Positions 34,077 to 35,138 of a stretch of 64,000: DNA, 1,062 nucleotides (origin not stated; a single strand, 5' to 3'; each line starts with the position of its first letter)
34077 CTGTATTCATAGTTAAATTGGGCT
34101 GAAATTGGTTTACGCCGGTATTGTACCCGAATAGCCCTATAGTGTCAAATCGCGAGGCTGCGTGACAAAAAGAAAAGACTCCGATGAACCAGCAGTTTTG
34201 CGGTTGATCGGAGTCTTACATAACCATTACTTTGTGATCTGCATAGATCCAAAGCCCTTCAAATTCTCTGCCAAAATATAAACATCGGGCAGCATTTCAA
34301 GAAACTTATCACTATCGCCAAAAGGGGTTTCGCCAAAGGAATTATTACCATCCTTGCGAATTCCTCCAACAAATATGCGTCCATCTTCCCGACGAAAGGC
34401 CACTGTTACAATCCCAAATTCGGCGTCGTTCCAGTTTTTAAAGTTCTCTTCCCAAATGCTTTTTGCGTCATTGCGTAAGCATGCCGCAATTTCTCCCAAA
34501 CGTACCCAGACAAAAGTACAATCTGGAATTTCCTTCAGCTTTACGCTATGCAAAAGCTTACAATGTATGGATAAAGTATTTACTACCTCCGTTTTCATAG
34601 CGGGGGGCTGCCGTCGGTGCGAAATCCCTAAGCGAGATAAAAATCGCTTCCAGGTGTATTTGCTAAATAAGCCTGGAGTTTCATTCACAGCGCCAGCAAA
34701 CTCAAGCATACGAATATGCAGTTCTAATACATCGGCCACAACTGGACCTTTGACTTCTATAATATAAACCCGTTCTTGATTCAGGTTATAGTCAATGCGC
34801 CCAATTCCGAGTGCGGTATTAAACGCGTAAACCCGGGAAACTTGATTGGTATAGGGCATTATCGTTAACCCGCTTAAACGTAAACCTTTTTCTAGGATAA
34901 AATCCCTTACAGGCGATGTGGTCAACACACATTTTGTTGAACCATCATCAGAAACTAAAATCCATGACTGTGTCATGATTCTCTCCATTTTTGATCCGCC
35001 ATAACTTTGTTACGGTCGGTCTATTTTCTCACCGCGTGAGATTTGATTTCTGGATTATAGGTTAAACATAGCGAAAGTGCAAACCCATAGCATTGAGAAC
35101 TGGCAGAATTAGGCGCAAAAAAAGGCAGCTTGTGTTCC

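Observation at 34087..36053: Two-gene insertion inside the conserved nusA-infB-//-rpsO-pnp cluster, each gene with its own promoter and terminator signals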

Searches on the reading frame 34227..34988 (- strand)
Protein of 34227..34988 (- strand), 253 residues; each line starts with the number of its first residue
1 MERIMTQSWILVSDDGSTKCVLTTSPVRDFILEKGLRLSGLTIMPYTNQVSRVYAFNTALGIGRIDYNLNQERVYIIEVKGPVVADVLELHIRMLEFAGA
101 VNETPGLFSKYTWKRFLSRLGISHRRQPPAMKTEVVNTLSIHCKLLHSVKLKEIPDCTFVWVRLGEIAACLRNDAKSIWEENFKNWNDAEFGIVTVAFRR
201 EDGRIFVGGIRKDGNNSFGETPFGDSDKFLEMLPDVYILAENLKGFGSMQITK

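Call 5: search_protein_families(library=pfam, proteins=[window:34227-34988:-], max_evalue=1)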
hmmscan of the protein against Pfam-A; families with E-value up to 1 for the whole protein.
window:34227-34988:- (253 aa): 0 families

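Call 9: find_homologous_proteins(query=window:34227-34988:-, max_evalue=0.001)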
Query window:34227-34988:- (253 aa): 2 proteins with E <= 0.001 among 322 candidates.
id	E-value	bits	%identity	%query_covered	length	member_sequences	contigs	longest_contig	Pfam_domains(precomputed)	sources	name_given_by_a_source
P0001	2.4e-165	566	100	98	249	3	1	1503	-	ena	-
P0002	1.2e-28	118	79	32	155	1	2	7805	PF01478.24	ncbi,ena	-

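Call 13: find_encoding_contigs(protein=P0002, flank=10000, max_places=10)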
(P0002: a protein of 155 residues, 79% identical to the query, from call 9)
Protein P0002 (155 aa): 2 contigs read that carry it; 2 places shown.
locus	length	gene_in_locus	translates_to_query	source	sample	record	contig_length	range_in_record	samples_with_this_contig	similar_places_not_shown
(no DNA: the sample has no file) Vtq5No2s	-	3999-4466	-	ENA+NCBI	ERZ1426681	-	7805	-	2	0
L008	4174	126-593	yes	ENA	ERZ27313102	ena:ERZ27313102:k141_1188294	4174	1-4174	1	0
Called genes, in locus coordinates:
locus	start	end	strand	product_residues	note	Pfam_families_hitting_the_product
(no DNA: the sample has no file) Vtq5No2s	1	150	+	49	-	?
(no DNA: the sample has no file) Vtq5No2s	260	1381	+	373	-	PF08529:NusA_N, PF13184:KH_NusA_1st, PF26594:KH_NusA_2nd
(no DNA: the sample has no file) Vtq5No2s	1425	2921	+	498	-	PF00009:GTP_EFTU, PF00025:Arf (weak), PF00071:Ras, PF01926:MMR_HSR1, PF02421:FeoB_N, PF22042:EF-G_D2, PF11987:IF-2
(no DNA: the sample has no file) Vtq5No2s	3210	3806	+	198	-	-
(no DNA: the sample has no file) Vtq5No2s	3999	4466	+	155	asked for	PF01478:Peptidase_A24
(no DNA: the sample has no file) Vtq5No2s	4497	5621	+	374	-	PF01264:Chorismate_synt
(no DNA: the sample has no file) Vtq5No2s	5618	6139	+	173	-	PF13238:AAA_18, PF13671:AAA_33 (faint), PF01202:SKI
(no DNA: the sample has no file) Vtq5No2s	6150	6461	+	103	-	-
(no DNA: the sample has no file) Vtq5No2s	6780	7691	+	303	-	PF02481:DNA_processg_A, PF18306:LDcluster4 (faint), PF17782:WHD_DprA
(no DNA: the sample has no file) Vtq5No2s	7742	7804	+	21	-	?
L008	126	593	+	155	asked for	PF01478:Peptidase_A24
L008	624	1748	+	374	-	PF01264:Chorismate_synt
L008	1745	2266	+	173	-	PF13238:AAA_18, PF13671:AAA_33 (faint), PF01202:SKI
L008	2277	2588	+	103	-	-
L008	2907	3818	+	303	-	PF02481:DNA_processg_A, PF18306:LDcluster4 (faint), PF17782:WHD_DprA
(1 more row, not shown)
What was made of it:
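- One contig truncates geneB at codon 59 (call 13).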

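Call 24: predict_structure(protein=window:34230-34976:-)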
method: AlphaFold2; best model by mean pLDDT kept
length: 249 residues; sequences in the alignment: 1
mean_pLDDT: 37.1   pTM: 0.30
mean pLDDT of the five models: 37.1, 34.6, 32.5, 30.5, 29.1
residues with pLDDT >= 90: 0; 70-90: 0; 50-70: 49; < 50: 200
segments of 3 or more residues with pLDDT < 50: 1-158, 186-197, 204-206, 208-213, 229-249
pLDDT, mean of each block of 10 residues (from residue 1): 28 32 40 30 26 24 24 26 38 32 31 33 26 25 34 46 58 65 50 47 50 54 54 29 23
secondary structure, 60 per line:
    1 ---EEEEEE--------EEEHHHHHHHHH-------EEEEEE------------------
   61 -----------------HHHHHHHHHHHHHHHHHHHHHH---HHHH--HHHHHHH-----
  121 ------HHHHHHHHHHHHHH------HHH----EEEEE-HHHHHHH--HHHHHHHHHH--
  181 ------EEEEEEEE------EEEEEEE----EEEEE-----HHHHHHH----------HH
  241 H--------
elements in order: E4-9 E18-20 H21-29 E37-42 H78-99 H103-106 H109-115 H127-140 E154-158 H160-166 H169-178 E187-194 E201-207 E212-216 H222-228

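Call 25: search_protein_families(library=phrogs, proteins=[window:34230-34976:-], max_evalue=1)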
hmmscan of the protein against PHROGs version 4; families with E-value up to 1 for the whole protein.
window:34230-34976:- (249 aa): 1 family
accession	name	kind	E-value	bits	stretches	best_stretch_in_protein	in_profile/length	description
phrog_25246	-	moron, auxiliary metabolic gene and host takeover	0.51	9.7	1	136-188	296-347/616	ABC transporter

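Call 26: search_protein_families(library=padloc, proteins=[window:34230-34976:-], max_evalue=1)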
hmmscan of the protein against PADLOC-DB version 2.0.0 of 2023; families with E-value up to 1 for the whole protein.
window:34230-34976:- (249 aa): 0 families

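Call 27: search_protein_representatives(protein=window:34230-34976:-)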
Query: 249 residues. Proteins with E-value up to 0.001 (for the whole library): 5; up to 1e-10: 2; up to 1e-30: 1. The best 5 are listed.
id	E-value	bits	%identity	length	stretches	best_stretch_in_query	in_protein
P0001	6.8e-166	566.0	100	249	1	1-249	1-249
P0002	3.6e-29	118.1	86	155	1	1-75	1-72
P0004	1.0e-09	54.4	29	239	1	51-247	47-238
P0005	2.6e-07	46.6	31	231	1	141-235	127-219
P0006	1.7e-05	40.6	38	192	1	140-240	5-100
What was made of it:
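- Tried and rejected: The full HMMER search of 1.84 billion representatives was spent on geneB (call 27).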

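Call 31: find_homologous_proteins(query=A1, max_evalue=0.01)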
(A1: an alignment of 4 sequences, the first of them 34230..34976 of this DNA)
Query A1 (4 sequences) (249 aa, profile of the alignment): 4 proteins with E <= 0.01 among 3191 candidates.
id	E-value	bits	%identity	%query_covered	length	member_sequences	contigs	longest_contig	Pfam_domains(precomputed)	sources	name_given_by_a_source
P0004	5.3e-112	391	27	97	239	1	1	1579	-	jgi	jgi:hypothetical protein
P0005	1.2e-102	360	26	75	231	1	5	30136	-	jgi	jgi:hypothetical protein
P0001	6.0e-101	355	100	100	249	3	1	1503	-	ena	-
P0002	1.9e-12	65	79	32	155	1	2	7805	PF01478.24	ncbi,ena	-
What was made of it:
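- Tried and rejected: Adding the distant homologues as a profile found no more (call 31).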

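Call 32: find_encoding_contigs(protein=P0005, flank=10000, max_places=6)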
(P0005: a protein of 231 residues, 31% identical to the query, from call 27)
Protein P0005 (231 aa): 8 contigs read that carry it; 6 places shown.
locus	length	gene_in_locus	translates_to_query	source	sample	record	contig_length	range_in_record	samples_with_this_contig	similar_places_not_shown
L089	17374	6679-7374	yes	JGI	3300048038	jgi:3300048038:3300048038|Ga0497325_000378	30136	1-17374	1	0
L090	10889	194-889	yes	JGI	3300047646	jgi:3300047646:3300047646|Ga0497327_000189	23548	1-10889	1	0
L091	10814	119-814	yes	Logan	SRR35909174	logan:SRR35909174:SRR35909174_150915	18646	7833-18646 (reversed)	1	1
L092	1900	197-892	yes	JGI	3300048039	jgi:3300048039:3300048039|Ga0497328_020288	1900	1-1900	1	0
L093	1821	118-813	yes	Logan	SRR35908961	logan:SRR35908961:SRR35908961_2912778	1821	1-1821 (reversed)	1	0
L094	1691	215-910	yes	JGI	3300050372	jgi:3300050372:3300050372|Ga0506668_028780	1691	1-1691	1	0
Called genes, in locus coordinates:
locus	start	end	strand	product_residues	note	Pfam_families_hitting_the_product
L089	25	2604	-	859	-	PF19295:SufBD_N, PF01079:Hint (weak), PF13403:Hint_2, PF14528:LAGLIDADG_3, PF01458:SUFBD_core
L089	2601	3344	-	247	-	PF02463:SMC_N (faint), PF00005:ABC_tran, PF13304:AAA_21 (faint)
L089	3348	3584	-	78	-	PF01022:HTH_5, PF01047:MarR (weak), PF12840:HTH_20, PF13412:HTH_24 (weak), PF12802:MarR_2 (weak)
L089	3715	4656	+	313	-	PF06691:DUF1189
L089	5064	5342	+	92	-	-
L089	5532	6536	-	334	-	PF13936:HTH_38, PF00665:rve (weak)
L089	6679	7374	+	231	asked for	-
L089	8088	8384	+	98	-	-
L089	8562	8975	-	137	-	-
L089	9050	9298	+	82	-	-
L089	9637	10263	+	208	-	-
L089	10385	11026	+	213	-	-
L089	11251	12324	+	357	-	PF04932:Wzy_C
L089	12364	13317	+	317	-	PF00535:Glycos_transf_2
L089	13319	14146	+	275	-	PF00535:Glycos_transf_2, PF10111:Glyco_tranf_2_2, PF13641:Glyco_tranf_2_3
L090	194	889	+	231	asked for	-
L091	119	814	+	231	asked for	-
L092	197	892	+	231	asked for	-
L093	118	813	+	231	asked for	-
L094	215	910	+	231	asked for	-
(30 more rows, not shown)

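Call 33: find_encoding_contigs(protein=P0004, flank=10000, max_places=4)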
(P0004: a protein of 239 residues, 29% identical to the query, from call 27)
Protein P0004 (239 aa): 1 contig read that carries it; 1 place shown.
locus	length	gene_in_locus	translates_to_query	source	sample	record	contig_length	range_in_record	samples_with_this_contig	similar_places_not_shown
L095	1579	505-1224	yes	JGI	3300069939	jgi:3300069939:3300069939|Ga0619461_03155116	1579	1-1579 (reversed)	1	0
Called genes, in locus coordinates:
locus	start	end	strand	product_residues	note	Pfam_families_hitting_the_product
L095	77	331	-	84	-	-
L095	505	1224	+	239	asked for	-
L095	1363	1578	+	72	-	?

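Call 34: find_encoding_contigs(protein=P0006, flank=10000, max_places=4)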
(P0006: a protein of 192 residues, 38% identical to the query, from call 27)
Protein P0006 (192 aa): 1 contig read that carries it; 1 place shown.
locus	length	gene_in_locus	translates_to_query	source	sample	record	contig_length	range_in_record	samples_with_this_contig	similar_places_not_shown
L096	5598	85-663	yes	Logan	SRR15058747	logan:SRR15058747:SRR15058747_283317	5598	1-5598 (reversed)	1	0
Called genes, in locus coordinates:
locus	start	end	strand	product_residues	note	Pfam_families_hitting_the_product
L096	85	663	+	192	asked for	-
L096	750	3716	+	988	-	PF00580:UvrD-helicase, PF13245:AAA_19, PF13604:AAA_30 (weak), PF13361:UvrD_C, PF13538:UvrD_C_2 (faint), PF12705:PDDEXK_1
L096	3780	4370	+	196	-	PF08123:DOT1 (weak)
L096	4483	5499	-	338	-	PF02388:FemAB, PF13480:Acetyltransf_6, PF02388:FemAB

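Call 40: find_related_loci(query=A1, collection=viral_contigs, flank=8000)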
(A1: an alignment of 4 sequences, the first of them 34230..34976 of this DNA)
Query A1 (249 aa) in viral_contigs; peptide patterns used: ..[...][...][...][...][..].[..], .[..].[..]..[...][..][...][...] (x = any residue, [..] = any of these).
67 stretches matched a pattern, but none encodes a relative of the query by tblastn (E <= 1e-3).

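Call 42: find_related_loci(query=A1, collection=metagenome_contigs, flank=8000)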
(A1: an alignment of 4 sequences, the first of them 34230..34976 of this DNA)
Query A1 (249 aa) in metagenome_contigs; peptide patterns used: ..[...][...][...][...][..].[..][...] (x = any residue, [..] = any of these).
177 stretches matched a pattern, but none encodes a relative of the query by tblastn (E <= 1e-3).
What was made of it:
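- Tried and rejected: A metagenome scan for geneB relatives also found nothing (call 42).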

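Call 43: search_solved_structures(query=A1, max_evalue=10)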
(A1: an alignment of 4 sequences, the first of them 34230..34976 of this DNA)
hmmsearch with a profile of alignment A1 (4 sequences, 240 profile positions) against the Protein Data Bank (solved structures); distinct sequences matched with E-value up to 10: 1.
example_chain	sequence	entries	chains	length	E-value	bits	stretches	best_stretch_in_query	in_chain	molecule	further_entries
3l9v_A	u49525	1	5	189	0.66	12.6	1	57-106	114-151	Putative thiol-disulfide isomerase or thioredoxin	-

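Call 50: predict_structure(alignment_id=A1)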
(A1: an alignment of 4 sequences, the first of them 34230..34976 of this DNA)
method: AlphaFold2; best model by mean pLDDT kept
length: 249 residues; sequences in the alignment: 4
mean_pLDDT: 51.6   pTM: 0.44
mean pLDDT of the five models: 51.6, 51.3, 50.0, 46.6, 46.5
residues with pLDDT >= 90: 0; 70-90: 57; 50-70: 66; < 50: 126
segments of 3 or more residues with pLDDT < 50: 1-84, 100-103, 119-142, 183-187, 242-249
pLDDT, mean of each block of 10 residues (from residue 1): 32 34 35 25 32 34 37 41 51 59 52 55 34 31 55 66 69 72 51 79 75 73 82 72 45
secondary structure, 60 per line:
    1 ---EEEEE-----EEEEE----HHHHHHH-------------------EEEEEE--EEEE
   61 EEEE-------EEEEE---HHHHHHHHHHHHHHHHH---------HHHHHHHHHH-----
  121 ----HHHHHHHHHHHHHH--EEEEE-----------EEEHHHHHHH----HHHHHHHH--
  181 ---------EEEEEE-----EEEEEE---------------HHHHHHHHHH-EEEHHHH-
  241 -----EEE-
elements in order: E4-8 E14-18 H23-29 E49-54 E57-64 E72-76 H80-96 H106-115 H125-138 E141-145 E157-159 H160-166 H171-178 E190-195 E201-206 H222-231 E233-235 H236-239 E246-248
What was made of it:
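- The predicted order of elements is strand-helix-helix-hairpin, with pLDDT 66-82 (call 50).
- Tried and rejected: AlphaFold2 gave pLDDT 37 for a single sequence (call 24) and 51.6 with 4 sequences (call 50).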

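Call 58: fold_search(model_id=the predicted structure, library=pdb)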
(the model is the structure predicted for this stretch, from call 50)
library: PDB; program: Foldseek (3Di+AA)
matches with E <= 10: 350; with E <= 0.001: 0
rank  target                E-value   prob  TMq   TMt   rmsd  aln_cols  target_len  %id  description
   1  9c58_M                2.9e-01  0.20  0.15  0.25  12.4       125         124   15  AP-3 bound to myristoylated Arf1 (Q71L) (released 2024-12-18)
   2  4fw1_B                3.5e-01  0.06  0.12  0.13  21.3       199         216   14  Crystal structure of two-domain RSV INTEGRASE covalently linked with DNA (released 2013-05-15)
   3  1ywl_MODEL_1_A        4.1e-01  0.16  0.16  0.28   8.8       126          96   13  Solution NMR structure of the protein EF2693 from E. faecalis: Northeast Structural Genomics Consortium target (released 2005-03-29)
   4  4qwb_A                4.4e-01  0.04  0.12  0.10  17.9       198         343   18  CRYSTAL STRUCTURE of DPO4 LINKER REGION P236A MUTANT WITH AN INCOMING D-dCDP (released 2014-08-27)
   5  2jef_A                6.2e-01  0.04  0.12  0.09  18.0       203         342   16  The Molecular Basis of Selectivity of Nucleotide Triphosphate Incorporation Opposite O6-Benzylguanine by Sulfolobus so (released 2007-03-13)
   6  1zg2_MODEL_1_A        6.9e-01  0.10  0.13  0.27  10.6       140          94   12  Solution NMR structure of the UPF0213 protein BH0048 from Bacillus halodurans. Northeast Structural Genomics t (released 2005-06-21)
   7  4q5w_A                6.9e-01  0.07  0.12  0.15  16.5       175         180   12  Crystal structure of extended-Tudor 9 of Drosophila melanogaster (released 2014-05-21)
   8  3pr4_A                7.3e-01  0.04  0.11  0.09  17.9       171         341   17  Dpo4 Y12A mutant incorporating dADP opposite template dT (released 2011-02-23)
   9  2asd_A                7.8e-01  0.04  0.12  0.10  18.0       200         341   16  oxoG-modified Insertion Ternary Complex (released 2006-01-10)
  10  7dhw                  8.2e-01  0.03  0.14  0.07  17.9       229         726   11  Crystal structure of myosin-XI motor domain in complex with ADP-ALF4 (released 2021-05-19)
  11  9r2r_C                8.7e-01  0.08  0.14  0.20  10.4       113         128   16  De novo designed M7 protein fold (released 2025-05-14)
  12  4q5w_B                8.7e-01  0.08  0.11  0.14  14.6       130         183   14  Crystal structure of extended-Tudor 9 of Drosophila melanogaster (released 2014-05-21)
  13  1jx4_A                9.8e-01  0.04  0.12  0.10  17.9       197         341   16  Crystal Structure of a Y-family DNA Polymerase in a Ternary Complex with DNA Substrates and an Incoming Nucleotide (released 2001-10-05)
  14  8crl_B                1.0e+00  0.14  0.16  0.16   8.1        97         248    8  Crystal structure of LplA1 in complex with the inhibitor C3 (Listeria monocytogenes) (released 2023-06-07)
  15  6owt_M                1.2e+00  0.12  0.16  0.27  13.5       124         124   12  Structure of SIVsmm Nef and SMM tetherin bound to the clathrin adaptor AP-2 complex (released 2019-09-25)
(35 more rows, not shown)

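Call 59: fold_search(model_id=the predicted structure, library=viral)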
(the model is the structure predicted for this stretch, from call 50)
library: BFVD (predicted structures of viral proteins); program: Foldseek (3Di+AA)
matches with E <= 10: 572; with E <= 0.001: 0
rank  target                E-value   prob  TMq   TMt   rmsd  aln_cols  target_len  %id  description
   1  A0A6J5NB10            4.4e-02  0.33  0.17  0.16  14.6       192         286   11  Uncharacterized protein [uncultured Caudovirales phage]
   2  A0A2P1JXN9            1.2e-01  0.10  0.17  0.18  16.5       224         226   10  Nucleotide pyrophosphohydrolase [Rhodococcus phage Finch]
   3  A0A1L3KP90            1.5e-01  0.08  0.14  0.11  20.1       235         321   13  Uncharacterized protein [Hubei reo-like virus 5]
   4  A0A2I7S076            1.7e-01  0.13  0.12  0.10  19.4       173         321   11  (no name in the UniProt tables at hand)
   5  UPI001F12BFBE         1.7e-01  0.05  0.13  0.10  23.8       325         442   15  (no name look-up for this kind of identifier)
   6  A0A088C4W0            2.2e-01  0.08  0.11  0.13  16.5       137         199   13  (no name in the UniProt tables at hand)
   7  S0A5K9                2.9e-01  0.11  0.19  0.19  21.2       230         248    7  Uncharacterized protein [Cellulophaga phage phi4:1]
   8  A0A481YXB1            2.9e-01  0.03  0.11  0.04  31.2       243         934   11  protein-synthesizing GTPase [Marseillevirus LCMAC201]
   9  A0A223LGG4            3.1e-01  0.08  0.12  0.12  16.9       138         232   12  Uncharacterized protein [Erwinia phage vB_EamM_RisingSun]
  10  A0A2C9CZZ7            3.4e-01  0.04  0.10  0.07  27.1       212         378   12  Uncharacterized protein [Yersinia phage fHe-Yen9-04]
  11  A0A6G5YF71            3.6e-01  0.06  0.13  0.04  24.7       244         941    9  (no name in the UniProt tables at hand)
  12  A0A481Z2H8            3.8e-01  0.18  0.14  0.23  15.6       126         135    9  Uncharacterized protein [Pithovirus LCPAC001]
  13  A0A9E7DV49            4.6e-01  0.06  0.12  0.17  15.3       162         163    9  Uncharacterized protein [Enterococcus phage vB_OCPT_CCS1]
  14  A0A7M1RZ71            4.6e-01  0.04  0.13  0.14  19.9       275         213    9  Uncharacterized protein [uncultured phage cr111_1]
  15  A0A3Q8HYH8            4.6e-01  0.02  0.10  0.08  27.1       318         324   11  (no name in the UniProt tables at hand)
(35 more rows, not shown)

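Call 69: search_protein_families(library=pfam, proteins=[P0004, P0005, P0006], max_evalue=0.1)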
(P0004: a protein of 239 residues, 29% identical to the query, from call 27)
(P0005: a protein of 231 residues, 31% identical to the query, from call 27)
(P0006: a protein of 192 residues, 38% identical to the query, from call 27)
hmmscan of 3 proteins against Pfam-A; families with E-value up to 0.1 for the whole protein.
P0004 (239 aa): 0 families

P0005 (231 aa): 0 families

P0006 (192 aa): 0 families

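Call 84: search_protein_families(library=pfam, alignment_id=A1, max_evalue=10)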
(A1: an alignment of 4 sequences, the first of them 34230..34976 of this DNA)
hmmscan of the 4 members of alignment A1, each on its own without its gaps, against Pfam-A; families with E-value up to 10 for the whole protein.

A. member 1, window:34230-34976:- (249 aa): 0 families

B. families by the number of members that match (of 4 scanned): 0 families

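Call 85: search_protein_families(library=ncbifam, proteins=[window:34230-34976:-], max_evalue=10)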
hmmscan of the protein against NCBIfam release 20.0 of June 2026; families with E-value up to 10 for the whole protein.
window:34230-34976:- (249 aa): 0 families
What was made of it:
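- Tried and rejected: Pfam, PHROGs, PADLOC and NCBIfam scans of both proteins and of the geneB family gave nothing (calls 5, 25, 26, 84, 85).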

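Call 87: search_dna_similar(query=window:34230-34976:-, collection=phages, mode=protein, max_evalue=1, max_rows=10)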
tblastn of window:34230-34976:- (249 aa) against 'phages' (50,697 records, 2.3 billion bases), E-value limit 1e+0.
No match.

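Call 89: search_dna_similar(query=window:34230-34976:-, collection=plasmids, mode=protein, max_evalue=1, max_rows=10)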
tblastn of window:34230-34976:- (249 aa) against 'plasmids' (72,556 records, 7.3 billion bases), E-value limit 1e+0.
No match.
